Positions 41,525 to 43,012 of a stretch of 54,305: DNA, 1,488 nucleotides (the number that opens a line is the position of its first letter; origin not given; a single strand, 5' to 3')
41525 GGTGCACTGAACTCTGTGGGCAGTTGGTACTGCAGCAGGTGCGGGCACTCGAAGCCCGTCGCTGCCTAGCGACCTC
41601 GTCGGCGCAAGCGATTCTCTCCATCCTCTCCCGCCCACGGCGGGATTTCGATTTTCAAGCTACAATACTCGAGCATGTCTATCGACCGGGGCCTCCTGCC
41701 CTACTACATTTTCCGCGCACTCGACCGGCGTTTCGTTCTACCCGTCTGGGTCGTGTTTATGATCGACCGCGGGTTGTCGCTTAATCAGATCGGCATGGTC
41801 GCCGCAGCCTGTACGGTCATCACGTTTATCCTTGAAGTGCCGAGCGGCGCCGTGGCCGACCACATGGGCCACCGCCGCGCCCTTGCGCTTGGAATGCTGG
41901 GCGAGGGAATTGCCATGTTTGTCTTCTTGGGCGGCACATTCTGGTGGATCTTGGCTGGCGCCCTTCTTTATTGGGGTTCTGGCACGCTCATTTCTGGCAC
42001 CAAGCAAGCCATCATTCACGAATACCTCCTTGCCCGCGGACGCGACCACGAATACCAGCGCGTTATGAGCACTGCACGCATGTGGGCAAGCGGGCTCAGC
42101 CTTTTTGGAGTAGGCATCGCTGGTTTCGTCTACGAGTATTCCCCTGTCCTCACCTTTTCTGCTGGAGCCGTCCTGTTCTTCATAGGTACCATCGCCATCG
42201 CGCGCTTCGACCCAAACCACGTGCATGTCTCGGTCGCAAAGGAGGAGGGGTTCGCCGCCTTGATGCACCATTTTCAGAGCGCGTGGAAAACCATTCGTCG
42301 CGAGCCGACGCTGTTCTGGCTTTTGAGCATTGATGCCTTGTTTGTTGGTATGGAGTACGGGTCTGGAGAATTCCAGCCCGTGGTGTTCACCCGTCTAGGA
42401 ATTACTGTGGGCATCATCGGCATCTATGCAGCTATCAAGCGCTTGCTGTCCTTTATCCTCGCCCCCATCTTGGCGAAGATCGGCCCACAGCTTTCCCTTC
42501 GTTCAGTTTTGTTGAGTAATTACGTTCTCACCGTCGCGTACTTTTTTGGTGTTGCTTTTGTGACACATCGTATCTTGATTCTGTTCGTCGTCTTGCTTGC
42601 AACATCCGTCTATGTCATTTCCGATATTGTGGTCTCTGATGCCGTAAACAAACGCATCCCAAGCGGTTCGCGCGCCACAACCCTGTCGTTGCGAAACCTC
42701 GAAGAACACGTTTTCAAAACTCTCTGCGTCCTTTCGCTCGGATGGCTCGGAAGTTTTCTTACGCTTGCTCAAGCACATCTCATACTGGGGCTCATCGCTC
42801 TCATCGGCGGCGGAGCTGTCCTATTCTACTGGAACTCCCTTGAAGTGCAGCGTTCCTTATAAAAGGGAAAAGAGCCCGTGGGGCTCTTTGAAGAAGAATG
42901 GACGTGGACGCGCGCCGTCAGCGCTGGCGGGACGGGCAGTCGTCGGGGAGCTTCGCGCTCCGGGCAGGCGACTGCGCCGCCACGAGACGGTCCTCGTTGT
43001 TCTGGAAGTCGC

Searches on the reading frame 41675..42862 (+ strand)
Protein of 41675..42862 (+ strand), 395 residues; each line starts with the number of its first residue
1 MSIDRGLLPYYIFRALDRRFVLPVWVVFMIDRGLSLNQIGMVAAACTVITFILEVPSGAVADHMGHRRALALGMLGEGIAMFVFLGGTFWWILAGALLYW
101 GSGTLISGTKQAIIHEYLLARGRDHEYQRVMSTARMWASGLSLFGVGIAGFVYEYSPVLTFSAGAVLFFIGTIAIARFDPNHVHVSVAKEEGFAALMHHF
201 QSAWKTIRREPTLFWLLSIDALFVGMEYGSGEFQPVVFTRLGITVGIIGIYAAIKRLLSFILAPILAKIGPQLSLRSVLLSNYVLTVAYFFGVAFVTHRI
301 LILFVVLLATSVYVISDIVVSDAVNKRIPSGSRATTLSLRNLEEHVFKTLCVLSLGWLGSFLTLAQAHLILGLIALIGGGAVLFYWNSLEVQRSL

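Call 19: search_protein_families(library=pfam, proteins=[window:41675-42862:+], max_evalue=0.01)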
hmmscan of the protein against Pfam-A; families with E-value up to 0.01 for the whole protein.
window:41675-42862:+ (395 aa): 2 families
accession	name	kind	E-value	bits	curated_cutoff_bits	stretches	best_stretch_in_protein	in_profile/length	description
PF07690.21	MFS_1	-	4.7e-23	82.1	33.4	1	10-341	4-336/347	Major Facilitator Superfamily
PF12832.13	MFS_1_like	-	3.6e-10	39.9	25.2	1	21-339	18-341/373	MFS_1 like family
